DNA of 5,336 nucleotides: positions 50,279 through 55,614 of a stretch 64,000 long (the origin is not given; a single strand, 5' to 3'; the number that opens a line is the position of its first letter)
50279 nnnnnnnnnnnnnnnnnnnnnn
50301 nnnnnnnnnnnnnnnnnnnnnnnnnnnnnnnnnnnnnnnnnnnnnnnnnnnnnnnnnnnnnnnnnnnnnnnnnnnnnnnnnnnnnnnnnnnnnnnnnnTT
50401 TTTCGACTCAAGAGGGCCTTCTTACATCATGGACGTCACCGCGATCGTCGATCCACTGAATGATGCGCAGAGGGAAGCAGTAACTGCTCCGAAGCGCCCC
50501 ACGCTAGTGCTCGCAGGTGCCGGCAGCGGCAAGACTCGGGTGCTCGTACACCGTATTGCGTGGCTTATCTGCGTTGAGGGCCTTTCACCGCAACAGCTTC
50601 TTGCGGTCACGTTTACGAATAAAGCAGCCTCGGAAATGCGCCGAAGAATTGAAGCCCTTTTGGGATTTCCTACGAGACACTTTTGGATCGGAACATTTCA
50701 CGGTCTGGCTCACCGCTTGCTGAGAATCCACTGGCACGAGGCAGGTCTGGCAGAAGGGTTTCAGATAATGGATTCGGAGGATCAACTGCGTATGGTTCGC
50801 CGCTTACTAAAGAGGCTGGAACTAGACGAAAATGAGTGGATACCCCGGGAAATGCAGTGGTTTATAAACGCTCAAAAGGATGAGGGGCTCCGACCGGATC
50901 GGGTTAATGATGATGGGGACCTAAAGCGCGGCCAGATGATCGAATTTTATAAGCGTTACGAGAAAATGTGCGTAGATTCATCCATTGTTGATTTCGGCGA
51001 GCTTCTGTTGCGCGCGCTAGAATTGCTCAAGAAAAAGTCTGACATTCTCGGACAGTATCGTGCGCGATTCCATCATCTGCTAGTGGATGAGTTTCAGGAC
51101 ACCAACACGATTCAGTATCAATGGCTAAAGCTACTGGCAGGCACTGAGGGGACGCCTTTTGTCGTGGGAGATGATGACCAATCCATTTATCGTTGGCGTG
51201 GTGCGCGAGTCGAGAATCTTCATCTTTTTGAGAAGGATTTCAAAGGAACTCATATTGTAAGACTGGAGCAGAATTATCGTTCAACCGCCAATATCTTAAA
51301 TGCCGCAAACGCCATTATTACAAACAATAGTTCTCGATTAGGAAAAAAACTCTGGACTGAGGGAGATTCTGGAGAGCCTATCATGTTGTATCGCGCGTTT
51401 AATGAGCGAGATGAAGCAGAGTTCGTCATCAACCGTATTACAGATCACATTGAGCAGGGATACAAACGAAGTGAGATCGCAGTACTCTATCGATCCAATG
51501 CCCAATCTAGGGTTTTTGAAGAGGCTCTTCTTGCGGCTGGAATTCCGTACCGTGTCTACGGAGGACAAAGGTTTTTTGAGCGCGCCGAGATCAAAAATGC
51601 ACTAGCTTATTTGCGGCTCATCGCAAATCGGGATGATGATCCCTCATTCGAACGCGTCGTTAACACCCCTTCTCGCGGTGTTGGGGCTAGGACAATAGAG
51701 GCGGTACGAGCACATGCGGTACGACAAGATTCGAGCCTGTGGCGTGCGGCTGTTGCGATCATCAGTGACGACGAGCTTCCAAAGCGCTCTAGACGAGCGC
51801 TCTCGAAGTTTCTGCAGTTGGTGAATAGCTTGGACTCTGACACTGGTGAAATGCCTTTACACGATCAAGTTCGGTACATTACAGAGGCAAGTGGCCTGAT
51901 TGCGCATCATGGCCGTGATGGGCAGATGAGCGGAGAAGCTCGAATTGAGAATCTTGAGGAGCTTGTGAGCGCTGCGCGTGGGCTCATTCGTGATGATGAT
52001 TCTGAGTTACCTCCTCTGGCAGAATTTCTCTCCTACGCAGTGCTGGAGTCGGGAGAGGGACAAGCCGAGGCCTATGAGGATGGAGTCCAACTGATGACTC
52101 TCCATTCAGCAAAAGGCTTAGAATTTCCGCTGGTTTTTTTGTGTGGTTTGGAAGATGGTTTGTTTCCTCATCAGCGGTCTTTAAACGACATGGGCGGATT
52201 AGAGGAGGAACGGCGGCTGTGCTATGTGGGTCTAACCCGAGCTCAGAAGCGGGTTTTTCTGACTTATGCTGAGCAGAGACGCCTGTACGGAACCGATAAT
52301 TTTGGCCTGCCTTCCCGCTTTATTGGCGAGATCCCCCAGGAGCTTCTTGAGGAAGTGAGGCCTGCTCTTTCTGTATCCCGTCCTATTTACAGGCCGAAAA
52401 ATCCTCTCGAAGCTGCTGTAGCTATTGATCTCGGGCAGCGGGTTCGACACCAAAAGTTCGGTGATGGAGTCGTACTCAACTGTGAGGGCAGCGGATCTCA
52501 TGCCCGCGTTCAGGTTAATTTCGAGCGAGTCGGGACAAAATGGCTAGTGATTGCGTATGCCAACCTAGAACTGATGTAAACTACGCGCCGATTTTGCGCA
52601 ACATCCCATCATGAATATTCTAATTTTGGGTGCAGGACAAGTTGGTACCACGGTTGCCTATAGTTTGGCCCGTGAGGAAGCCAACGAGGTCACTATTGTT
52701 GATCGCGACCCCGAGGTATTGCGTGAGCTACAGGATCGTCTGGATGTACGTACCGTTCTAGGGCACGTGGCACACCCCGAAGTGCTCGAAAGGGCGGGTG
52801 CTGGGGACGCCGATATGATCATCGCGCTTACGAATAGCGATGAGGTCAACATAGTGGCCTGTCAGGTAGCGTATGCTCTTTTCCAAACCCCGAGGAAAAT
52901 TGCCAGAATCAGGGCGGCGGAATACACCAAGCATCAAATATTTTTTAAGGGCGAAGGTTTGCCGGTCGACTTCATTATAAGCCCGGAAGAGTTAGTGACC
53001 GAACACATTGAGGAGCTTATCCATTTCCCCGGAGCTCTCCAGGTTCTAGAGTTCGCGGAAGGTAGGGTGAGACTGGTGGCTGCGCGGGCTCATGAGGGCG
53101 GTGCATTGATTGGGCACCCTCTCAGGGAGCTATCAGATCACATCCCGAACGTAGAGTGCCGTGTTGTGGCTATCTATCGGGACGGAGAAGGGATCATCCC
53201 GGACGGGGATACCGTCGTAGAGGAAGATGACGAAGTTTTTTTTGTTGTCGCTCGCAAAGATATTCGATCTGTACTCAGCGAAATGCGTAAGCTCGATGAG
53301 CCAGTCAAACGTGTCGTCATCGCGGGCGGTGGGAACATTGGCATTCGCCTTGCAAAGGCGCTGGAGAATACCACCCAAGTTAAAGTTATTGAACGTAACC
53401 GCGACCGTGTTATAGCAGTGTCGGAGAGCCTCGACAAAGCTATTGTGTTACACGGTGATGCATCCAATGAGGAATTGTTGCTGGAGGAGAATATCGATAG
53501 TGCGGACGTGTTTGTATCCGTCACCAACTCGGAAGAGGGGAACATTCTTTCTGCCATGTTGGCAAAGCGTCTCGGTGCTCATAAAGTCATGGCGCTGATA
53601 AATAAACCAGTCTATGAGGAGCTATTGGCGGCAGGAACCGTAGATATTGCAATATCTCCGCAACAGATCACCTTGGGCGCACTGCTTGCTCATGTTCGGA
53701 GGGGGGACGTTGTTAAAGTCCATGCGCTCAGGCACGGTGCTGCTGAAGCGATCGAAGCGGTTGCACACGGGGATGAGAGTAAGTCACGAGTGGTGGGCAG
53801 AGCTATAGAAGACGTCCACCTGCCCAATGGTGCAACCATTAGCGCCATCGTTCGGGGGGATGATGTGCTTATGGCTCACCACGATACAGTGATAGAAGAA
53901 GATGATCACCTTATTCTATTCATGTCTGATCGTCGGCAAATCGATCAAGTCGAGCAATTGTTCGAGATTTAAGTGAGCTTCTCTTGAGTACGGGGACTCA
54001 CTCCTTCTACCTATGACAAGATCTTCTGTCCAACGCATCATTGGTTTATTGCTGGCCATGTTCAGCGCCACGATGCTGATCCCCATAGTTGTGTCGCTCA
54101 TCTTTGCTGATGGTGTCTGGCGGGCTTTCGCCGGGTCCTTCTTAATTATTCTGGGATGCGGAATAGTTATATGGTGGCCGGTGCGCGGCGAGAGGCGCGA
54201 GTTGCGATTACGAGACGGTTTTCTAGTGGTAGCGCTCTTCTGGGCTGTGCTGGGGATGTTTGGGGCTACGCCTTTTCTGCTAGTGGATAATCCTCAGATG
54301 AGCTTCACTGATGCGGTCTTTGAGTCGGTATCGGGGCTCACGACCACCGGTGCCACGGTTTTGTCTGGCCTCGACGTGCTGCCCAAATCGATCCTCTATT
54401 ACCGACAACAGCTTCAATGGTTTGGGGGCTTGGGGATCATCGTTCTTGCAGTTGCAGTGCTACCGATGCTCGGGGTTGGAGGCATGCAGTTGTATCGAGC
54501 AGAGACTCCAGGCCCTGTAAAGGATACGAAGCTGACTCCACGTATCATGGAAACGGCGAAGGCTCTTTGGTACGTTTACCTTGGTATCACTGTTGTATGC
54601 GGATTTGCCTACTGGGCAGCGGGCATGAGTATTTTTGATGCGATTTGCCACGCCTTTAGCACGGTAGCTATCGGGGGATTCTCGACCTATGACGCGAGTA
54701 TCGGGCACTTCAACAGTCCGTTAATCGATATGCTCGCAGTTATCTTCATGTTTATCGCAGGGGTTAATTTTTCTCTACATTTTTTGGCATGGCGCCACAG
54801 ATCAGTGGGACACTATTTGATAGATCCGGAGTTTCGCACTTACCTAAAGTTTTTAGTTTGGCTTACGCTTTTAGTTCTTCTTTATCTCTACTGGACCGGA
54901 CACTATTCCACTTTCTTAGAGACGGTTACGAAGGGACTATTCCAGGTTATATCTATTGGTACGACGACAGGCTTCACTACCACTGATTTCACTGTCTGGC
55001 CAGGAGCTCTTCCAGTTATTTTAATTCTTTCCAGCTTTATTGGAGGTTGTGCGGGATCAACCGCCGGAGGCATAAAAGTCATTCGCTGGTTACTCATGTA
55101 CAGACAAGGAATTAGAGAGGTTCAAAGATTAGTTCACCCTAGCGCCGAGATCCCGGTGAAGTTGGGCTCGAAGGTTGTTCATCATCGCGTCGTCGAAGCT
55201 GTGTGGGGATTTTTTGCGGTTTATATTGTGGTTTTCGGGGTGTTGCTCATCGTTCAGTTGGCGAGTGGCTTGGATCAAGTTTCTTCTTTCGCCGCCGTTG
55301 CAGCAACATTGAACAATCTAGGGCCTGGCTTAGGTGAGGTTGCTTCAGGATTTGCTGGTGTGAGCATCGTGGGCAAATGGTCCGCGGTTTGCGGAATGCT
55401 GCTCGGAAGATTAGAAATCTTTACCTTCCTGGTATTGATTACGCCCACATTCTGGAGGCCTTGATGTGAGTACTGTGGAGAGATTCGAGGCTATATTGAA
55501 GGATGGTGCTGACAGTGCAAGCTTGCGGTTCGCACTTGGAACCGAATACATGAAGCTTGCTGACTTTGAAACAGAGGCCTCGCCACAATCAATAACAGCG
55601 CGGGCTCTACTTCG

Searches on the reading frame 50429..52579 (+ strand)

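Call 80: search_protein_families(library=pfam, proteins=[window:50429-52579:+], max_evalue=0.00001)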
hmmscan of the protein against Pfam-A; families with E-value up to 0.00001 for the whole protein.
window:50429-52579:+ (716 aa): 5 families
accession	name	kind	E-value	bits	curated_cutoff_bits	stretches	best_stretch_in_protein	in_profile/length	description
PF00580.27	UvrD-helicase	-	1.7e-88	297.2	23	1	10-272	1-271/271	UvrD/REP helicase N-terminal domain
PF13361.12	UvrD_C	-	9.9e-83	278.9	25.6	1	277-616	1-350/350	UvrD-like helicase C-terminal domain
PF13245.12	AAA_19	-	2.1e-21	77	25.1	1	14-255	1-132/134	AAA domain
PF21196.3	PcrA_UvrD_tudor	-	1.3e-08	35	23.9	1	669-711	2-44/48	PcrA/UvrD tudor domain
PF13538.12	UvrD_C_2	-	4.7e-08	33.2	27.4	1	555-611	4-51/52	UvrD-like helicase C-terminal domain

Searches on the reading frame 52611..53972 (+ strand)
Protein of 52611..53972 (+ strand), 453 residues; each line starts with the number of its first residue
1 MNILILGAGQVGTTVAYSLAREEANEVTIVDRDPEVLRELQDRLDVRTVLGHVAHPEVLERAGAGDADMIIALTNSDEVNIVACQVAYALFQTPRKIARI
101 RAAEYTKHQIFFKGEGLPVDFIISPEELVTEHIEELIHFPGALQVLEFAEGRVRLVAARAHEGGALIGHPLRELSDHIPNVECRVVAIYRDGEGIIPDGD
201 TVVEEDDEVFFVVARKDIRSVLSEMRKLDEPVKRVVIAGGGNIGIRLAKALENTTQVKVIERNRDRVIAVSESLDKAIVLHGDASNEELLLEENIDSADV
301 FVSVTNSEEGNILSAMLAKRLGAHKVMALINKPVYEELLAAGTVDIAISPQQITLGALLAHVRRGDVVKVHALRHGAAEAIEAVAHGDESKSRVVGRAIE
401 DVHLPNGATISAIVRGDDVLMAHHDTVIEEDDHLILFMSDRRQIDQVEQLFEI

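Call 81: search_protein_families(library=pfam, proteins=[window:52611-53972:+], max_evalue=0.00001)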
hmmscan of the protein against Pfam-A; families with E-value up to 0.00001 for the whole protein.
window:52611-53972:+ (453 aa): 13 families
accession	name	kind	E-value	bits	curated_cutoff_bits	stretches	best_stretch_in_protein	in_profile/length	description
PF02254.24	TrkA_N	-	1e-51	174.6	23.8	2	3-124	1-115/116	TrkA-N domain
PF02080.26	TrkA_C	-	9.3e-26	90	27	2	156-224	2-69/71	TrkA-C domain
PF01488.26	Shikimate_DH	-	1.6e-12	48.1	24.3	1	2-89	14-98/138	Shikimate / quinate 5-dehydrogenase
PF03435.24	Sacchrp_dh_NADP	-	4.1e-11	43.7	25.1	0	3-44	1-43/129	Saccharopine dehydrogenase NADP binding domain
PF03807.23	F420_oxidored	-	4e-10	40.6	21.6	0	3-49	2-49/94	NADP oxidoreductase coenzyme F420-dependent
PF00070.33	Pyr_redox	-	5.5e-10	40.1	22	0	234-264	1-32/82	Pyridine nucleotide-disulphide oxidoreductase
PF01210.29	NAD_Gly3P_dh_N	-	6e-10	39.7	23.1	0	3-61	2-59/158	NAD-dependent glycerol-3-phosphate dehydrogenase N-terminus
PF13241.12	NAD_binding_7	-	9e-10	39.5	22.1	0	2-85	9-80/104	Putative NAD(P)-binding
PF02558.23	ApbA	-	2.2e-09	37.6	22.2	1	3-73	1-73/150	Ketopantoate reductase PanE/ApbA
PF07992.20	Pyr_redox_2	-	5.7e-09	36.2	26.1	0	227-276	142-187/291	Pyridine nucleotide-disulphide oxidoreductase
PF01262.27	AlaDh_PNT_C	-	1.1e-07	32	23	0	2-71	30-97/214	Alanine dehydrogenase/PNT, C-terminal domain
PF13460.12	NAD_binding_10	-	1.3e-07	32.1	27.2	0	8-84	3-79/184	NAD(P)H-binding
PF01266.30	DAO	-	2e-06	28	27.9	0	3-35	2-33/353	FAD dependent oxidoreductase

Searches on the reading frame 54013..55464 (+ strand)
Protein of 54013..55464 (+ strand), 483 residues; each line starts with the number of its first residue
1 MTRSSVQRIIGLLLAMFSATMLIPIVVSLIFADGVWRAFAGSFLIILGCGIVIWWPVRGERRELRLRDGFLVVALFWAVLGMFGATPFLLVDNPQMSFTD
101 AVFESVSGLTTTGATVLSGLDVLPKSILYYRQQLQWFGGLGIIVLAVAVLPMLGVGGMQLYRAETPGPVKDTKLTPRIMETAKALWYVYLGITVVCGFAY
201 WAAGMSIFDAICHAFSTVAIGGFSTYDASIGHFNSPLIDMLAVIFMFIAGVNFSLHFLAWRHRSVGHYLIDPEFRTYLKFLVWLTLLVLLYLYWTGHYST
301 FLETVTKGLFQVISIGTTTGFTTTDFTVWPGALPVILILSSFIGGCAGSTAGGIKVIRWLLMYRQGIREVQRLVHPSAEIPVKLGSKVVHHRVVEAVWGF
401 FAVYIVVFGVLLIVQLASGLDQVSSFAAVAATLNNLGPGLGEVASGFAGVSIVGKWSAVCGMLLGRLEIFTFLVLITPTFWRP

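Call 81: search_protein_families(library=pfam, proteins=[window:54013-55464:+], max_evalue=0.00001)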
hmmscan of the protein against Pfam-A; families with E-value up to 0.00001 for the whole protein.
window:54013-55464:+ (483 aa): 1 family
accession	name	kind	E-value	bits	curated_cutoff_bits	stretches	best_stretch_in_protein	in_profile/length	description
PF02386.22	TrkH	-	4e-91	306.4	27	1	42-476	8-490/502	Cation transport protein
